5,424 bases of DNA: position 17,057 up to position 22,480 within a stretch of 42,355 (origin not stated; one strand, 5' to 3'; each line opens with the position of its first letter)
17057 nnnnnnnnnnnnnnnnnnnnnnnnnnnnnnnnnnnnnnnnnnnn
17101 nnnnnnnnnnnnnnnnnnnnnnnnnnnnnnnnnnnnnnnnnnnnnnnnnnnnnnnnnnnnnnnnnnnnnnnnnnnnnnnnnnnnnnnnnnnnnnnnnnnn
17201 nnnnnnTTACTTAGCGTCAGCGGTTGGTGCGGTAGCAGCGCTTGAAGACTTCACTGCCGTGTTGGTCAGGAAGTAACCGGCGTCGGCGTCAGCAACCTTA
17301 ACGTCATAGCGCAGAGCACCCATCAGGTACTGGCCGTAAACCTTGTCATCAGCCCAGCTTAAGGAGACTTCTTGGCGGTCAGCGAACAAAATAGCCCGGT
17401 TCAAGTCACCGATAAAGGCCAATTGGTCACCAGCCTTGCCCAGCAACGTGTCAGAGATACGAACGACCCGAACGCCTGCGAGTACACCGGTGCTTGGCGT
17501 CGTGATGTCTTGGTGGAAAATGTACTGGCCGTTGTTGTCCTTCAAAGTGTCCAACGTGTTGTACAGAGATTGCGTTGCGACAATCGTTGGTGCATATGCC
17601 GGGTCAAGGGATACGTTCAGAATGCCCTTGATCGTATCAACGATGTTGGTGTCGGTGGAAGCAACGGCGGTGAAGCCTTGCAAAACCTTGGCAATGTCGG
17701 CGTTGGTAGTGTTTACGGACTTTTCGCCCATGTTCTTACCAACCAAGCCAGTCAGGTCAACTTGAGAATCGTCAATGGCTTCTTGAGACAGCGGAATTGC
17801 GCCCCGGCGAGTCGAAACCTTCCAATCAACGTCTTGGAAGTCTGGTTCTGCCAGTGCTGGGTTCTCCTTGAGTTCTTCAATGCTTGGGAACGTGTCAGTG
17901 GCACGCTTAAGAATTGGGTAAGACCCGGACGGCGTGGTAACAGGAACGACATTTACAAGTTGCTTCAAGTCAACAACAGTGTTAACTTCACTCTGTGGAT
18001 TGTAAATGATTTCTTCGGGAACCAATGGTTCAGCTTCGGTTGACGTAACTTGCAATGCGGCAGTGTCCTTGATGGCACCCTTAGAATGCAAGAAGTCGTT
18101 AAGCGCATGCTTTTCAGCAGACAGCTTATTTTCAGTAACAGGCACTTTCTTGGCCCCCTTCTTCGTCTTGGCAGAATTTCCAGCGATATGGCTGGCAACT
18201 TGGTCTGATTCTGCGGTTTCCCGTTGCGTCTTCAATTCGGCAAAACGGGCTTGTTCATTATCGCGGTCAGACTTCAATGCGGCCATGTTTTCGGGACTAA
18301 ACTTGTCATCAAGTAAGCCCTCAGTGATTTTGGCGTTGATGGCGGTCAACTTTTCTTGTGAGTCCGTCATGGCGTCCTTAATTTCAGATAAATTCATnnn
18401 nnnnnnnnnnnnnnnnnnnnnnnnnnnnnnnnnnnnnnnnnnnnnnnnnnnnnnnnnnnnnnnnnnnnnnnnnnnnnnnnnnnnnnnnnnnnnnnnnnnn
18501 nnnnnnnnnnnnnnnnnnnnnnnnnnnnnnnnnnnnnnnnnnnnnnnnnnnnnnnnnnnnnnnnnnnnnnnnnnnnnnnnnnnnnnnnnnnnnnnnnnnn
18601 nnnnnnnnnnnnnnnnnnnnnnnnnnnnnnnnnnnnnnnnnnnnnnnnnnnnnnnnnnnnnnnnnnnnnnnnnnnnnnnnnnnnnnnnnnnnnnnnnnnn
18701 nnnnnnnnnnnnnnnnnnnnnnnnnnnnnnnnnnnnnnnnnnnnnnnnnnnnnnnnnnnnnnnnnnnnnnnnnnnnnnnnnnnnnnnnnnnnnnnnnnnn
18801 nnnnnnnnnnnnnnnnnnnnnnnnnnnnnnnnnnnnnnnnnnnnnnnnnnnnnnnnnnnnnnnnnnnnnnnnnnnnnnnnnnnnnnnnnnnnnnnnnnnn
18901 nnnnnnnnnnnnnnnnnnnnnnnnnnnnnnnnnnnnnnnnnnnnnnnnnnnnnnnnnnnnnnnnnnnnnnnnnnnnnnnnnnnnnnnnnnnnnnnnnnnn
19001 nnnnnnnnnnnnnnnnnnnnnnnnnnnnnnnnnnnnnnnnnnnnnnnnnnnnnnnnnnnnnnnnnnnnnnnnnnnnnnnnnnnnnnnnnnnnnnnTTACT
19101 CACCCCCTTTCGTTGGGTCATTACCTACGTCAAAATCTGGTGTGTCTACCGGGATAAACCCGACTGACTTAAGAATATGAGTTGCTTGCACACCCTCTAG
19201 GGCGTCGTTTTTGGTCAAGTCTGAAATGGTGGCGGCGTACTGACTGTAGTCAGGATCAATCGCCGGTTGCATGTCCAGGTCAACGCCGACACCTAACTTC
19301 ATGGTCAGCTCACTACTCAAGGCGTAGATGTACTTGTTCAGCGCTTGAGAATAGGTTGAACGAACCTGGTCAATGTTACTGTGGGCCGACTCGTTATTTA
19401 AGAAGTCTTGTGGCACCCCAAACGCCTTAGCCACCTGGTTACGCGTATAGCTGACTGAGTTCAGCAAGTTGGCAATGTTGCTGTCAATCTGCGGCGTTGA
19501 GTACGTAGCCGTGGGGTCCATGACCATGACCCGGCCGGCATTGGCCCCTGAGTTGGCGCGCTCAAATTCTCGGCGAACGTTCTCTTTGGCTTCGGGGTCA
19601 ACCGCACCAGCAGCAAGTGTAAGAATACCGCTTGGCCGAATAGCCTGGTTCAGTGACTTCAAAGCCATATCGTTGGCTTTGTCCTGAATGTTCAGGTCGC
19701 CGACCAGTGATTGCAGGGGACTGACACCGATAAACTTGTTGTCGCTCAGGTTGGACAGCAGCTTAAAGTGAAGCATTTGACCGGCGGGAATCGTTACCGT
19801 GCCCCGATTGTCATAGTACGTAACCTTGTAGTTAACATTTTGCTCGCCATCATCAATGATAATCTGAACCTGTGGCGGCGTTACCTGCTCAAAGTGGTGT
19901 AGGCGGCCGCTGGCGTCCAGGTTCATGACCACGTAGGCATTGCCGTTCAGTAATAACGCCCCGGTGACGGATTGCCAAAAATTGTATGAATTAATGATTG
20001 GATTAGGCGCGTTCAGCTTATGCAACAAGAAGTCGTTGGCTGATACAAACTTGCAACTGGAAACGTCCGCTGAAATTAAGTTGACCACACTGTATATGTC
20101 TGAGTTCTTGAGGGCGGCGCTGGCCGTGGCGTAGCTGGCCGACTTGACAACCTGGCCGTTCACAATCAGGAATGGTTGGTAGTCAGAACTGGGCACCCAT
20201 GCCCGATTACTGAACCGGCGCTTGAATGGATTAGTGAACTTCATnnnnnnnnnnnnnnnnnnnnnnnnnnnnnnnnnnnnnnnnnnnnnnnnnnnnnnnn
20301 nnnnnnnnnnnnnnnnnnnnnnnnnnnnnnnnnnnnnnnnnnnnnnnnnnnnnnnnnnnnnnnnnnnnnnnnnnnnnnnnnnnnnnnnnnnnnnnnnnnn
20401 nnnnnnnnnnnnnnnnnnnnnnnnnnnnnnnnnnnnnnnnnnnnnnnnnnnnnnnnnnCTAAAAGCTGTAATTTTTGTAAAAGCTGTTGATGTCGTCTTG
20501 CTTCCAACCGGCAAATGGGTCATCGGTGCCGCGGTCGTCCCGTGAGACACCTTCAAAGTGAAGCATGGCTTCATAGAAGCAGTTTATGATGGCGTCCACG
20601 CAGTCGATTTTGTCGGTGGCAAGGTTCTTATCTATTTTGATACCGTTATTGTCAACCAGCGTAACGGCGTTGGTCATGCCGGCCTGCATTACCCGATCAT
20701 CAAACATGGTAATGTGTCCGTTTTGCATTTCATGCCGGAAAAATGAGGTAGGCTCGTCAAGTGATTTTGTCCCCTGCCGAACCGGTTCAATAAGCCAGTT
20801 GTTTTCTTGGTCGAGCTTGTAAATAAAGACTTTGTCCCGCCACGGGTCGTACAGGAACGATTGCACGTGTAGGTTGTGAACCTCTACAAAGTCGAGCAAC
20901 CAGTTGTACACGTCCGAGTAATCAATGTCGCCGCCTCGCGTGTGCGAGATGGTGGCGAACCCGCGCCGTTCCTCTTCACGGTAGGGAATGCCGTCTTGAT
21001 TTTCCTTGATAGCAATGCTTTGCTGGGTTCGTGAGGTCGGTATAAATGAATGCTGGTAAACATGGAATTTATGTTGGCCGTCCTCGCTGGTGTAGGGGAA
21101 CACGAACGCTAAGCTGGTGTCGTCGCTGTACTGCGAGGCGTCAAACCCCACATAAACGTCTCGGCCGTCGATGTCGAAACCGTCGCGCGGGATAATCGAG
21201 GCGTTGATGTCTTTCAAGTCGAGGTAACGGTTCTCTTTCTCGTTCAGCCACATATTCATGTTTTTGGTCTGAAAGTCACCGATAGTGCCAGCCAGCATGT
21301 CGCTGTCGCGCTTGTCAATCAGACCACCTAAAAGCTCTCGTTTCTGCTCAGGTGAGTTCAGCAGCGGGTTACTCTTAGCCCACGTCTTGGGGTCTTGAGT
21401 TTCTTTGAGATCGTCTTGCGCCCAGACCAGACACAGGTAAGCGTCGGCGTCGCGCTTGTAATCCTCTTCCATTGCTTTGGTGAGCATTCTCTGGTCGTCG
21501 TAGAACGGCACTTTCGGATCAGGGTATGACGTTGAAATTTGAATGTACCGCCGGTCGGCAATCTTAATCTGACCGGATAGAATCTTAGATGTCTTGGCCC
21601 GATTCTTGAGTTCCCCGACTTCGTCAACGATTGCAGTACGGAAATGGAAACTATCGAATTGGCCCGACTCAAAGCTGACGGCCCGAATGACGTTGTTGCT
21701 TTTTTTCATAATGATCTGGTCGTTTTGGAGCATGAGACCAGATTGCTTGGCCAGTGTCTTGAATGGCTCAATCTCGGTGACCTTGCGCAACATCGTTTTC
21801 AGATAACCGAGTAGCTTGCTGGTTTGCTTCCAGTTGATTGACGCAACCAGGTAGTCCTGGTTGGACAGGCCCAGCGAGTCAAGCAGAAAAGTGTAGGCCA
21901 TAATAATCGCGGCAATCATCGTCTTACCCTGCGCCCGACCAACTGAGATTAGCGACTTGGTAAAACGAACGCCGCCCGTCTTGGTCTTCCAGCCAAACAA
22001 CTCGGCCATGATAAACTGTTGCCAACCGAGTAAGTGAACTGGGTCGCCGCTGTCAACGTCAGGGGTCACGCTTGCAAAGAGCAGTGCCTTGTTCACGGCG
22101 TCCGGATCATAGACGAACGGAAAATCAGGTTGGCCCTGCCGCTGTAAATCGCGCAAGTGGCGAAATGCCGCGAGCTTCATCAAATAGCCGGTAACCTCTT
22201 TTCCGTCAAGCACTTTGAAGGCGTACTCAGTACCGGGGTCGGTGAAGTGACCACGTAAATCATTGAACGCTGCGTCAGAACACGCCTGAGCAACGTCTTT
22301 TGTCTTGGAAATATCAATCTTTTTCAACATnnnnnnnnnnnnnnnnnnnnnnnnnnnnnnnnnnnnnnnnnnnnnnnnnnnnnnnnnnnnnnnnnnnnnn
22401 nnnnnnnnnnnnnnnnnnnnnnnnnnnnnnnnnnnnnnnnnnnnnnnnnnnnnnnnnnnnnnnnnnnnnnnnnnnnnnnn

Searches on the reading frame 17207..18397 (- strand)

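Call 21: search_protein_families(library=pfam, proteins=[window:17207-18397:-], max_evalue=0.001)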
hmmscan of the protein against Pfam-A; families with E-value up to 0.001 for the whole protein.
window:17207-18397:- (396 aa): 2 families
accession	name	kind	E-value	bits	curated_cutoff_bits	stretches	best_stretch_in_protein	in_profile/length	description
PF05065.19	Phage_capsid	-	9.8e-24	84.6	24.2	1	125-373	4-274/280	Phage capsid family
PF25209.1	Phage_capsid_4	-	0.00018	22.3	27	1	145-334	21-224/262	Phage capsid protein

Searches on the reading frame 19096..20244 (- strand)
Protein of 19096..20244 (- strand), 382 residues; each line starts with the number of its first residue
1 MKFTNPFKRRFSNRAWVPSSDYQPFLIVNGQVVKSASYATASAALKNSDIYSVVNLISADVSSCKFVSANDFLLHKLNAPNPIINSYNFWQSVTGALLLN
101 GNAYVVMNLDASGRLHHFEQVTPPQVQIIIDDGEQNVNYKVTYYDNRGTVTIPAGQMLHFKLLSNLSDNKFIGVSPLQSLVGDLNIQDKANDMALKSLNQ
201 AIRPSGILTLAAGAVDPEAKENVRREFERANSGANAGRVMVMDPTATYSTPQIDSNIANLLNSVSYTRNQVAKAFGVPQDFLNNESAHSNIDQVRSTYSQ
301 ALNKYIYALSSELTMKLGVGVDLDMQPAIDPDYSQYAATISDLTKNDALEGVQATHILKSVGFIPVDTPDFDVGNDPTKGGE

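Call 21: search_protein_families(library=pfam, proteins=[window:19096-20244:-], max_evalue=0.001)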
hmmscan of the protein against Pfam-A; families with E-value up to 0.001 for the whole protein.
window:19096-20244:- (382 aa): 1 family
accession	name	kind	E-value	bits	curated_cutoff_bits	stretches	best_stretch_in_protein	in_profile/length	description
PF04860.17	Phage_portal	-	1.7e-47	162.6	39.1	1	49-345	2-307/321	Phage portal protein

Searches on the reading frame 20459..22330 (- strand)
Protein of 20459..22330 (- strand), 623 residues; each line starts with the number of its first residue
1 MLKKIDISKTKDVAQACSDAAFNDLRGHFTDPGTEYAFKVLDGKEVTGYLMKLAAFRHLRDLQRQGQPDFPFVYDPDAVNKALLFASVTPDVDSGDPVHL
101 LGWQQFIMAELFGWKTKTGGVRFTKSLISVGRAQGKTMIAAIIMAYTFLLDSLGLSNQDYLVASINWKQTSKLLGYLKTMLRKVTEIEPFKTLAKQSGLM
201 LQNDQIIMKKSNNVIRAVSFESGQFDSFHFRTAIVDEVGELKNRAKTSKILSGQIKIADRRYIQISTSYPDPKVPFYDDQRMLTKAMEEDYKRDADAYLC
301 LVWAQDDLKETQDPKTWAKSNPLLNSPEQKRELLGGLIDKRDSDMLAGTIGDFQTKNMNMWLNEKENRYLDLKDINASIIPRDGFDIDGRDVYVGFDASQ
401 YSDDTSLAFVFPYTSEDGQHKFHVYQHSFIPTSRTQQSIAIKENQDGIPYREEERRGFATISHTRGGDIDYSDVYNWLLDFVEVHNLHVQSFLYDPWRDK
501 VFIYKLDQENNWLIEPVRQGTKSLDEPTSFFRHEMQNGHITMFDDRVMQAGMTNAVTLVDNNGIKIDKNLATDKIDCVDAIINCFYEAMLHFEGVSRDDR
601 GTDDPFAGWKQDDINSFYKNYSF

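Call 21: search_protein_families(library=pfam, proteins=[window:20459-22330:-], max_evalue=0.001)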
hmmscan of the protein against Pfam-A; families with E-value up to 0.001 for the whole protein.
window:20459-22330:- (623 aa): 2 families
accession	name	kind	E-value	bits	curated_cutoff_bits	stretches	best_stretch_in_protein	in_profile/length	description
PF20441.4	TerL_nuclease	-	4.2e-43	148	24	1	293-590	2-284/286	Terminase large subunit, endonuclease domain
PF03354.21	TerL_ATPase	-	3.2e-18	66.5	23.7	1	103-269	2-162/178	Terminase large subunit, ATPase domain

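Call 32: search_dna_similar(query=window:20459-22330:-, collection=plasmids, mode=protein, max_rows=60, max_evalue=1e-30)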
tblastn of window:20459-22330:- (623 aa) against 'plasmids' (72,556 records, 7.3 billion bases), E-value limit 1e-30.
Records with a match: 70; places in all: 75; records where one place covers at least 80% of the query: 65.
Best place of each record, by identity: 95-99% 1; <60% 69.
By first word of the organism name: Lactiplantibacillus 13; Bacillus 10; Staphylococcus 9; Clostridium 7; Levilactobacillus 4; Lacticaseibacillus 4; Weissella 3; Pediococcus 3; Limosilactobacillus 2; Lentilactobacillus 2; and 11 more.
By predicted mobility (MOB-suite, as given by PLSDB): non-mobilizable 67; mobilizable 3.
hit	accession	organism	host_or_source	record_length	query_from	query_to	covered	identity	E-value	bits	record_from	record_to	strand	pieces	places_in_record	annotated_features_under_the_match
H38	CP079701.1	Levilactobacillus brevis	whole organism,soil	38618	1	623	100%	95.7%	0e+0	1245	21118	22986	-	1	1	terminase large subunit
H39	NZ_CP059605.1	Levilactobacillus suantsaii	-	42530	2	596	96%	52.4%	0e+0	643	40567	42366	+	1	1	none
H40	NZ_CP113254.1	Levilactobacillus brevis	pure culture,Chinese sauerkraut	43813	4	609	97%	51.3%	6e-157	660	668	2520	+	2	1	none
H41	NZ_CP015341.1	Levilactobacillus brevis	cell cuture,rye silage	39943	1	596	96%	51.4%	0e+0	634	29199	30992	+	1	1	terminase TerL endonuclease subunit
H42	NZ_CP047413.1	Ligilactobacillus salivarius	Equus caballus,Isolated and purified ...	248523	2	593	95%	50.8%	0e+0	619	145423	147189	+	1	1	terminase TerL endonuclease subunit | phage terminase small subunit P27 family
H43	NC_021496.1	Limosilactobacillus reuteri I5007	pigs,healthy weaning piglets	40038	5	598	95%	50.3%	0e+0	605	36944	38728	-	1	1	terminase TerL endonuclease subunit | phage terminase small subunit P27 family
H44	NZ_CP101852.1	Xanthomonas oryzae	Oryza sativa,High altitude japonica ...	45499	5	609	97%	49.2%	0e+0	596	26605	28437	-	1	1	record has no annotation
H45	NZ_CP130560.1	Weissella paramesenteroides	single cell,mulberry wine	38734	1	623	100%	40.3%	4e-142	463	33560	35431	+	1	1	terminase TerL endonuclease subunit | phage terminase small subunit P27 family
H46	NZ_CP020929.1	Weissella cibaria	Ailuropoda melanoleuca,mixed ...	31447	20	623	97%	40.6%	2e-137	450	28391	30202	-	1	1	terminase TerL endonuclease subunit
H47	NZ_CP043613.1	Lentilactobacillus buchneri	cell culture,kimchi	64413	22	623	97%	39.9%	1e-139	456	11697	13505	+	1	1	terminase TerL endonuclease subunit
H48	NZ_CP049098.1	Weissella confusa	bacteria,loach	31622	31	623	95%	40.0%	7e-128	422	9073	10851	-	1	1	terminase large subunit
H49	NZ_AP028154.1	Lactiplantibacillus plantarum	-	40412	70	621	89%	42.7%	2e-140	458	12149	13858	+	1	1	none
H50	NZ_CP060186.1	Lactiplantibacillus plantarum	pure culture,Kefir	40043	22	620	96%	39.0%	7e-130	428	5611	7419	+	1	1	terminase TerL endonuclease subunit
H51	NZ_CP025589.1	Lactiplantibacillus plantarum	Single bacteria,kimchi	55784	4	620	99%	37.8%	1e-126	419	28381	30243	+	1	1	terminase TerL endonuclease subunit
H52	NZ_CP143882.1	Lactiplantibacillus plantarum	single cell,homemade smoked horse ...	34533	22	620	96%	38.9%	1e-126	419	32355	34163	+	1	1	terminase TerL endonuclease subunit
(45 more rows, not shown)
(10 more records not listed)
